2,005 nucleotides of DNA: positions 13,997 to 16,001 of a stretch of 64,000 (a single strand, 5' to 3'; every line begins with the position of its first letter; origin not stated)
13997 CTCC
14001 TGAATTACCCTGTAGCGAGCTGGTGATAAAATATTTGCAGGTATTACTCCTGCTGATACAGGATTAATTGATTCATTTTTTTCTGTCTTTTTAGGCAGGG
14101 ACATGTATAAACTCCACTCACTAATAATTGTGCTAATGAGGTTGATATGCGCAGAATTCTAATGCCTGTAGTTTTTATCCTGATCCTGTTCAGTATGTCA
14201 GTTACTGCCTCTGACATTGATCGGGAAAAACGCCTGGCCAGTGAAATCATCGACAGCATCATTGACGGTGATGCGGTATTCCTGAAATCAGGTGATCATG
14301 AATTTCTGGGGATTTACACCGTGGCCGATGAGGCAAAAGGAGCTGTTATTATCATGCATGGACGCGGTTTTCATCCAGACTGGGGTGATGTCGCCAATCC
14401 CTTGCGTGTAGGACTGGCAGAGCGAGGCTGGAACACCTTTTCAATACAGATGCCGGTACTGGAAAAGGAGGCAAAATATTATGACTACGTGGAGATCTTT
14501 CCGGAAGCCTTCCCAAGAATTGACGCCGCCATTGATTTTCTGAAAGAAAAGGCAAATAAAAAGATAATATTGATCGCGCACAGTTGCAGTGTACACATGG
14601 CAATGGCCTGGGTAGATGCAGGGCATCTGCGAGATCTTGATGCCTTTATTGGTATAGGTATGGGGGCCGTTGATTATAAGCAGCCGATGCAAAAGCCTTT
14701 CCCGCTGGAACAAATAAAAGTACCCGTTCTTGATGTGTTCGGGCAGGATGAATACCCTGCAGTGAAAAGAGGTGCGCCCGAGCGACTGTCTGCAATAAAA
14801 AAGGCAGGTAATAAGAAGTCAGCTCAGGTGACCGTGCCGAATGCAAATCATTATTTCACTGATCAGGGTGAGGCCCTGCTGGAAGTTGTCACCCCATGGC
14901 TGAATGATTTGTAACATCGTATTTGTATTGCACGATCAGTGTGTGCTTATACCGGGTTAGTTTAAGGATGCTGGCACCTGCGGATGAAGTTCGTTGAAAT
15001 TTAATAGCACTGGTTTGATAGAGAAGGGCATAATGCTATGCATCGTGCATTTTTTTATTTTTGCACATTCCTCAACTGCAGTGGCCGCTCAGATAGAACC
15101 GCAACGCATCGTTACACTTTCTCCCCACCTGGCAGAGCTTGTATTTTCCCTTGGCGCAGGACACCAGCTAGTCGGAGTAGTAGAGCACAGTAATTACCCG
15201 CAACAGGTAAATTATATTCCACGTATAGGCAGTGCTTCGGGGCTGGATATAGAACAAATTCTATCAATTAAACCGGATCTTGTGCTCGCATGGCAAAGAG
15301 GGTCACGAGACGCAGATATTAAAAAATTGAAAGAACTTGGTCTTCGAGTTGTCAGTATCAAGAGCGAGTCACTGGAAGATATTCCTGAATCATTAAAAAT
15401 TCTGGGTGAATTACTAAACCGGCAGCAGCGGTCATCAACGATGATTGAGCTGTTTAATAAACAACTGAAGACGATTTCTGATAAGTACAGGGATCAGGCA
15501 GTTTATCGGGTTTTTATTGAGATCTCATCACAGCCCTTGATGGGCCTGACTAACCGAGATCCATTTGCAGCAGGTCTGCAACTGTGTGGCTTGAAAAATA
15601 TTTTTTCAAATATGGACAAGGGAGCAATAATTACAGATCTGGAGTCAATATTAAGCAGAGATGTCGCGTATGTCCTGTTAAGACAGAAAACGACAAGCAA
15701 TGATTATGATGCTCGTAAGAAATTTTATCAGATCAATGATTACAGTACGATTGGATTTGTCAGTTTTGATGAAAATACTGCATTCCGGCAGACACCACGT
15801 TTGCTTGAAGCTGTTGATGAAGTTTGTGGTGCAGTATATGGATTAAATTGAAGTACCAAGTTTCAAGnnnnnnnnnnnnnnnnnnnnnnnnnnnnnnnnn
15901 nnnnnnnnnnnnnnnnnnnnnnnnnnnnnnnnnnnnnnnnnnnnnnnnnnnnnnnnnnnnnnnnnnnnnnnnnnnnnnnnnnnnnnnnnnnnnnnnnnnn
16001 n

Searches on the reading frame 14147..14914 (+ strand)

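Call 61: search_protein_families(library=pfam, proteins=[window:14147-14914:+], max_evalue=0.001)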
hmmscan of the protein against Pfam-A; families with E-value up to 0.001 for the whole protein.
window:14147-14914:+ (255 aa): 1 family
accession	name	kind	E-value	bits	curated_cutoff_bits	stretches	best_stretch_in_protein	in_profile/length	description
PF12048.14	DUF3530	-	3.1e-27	96.1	29.8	2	25-107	44-128/310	Protein of unknown function (DUF3530)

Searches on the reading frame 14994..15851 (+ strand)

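Call 61: search_protein_families(library=pfam, proteins=[window:14994-15851:+], max_evalue=0.001)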
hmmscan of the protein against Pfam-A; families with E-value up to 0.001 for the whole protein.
window:14994-15851:+ (285 aa): 1 family
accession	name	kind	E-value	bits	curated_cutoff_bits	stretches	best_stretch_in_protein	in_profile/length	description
PF01497.23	Peripla_BP_2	-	1.7e-21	77.2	27.5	1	39-237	1-205/235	Periplasmic binding protein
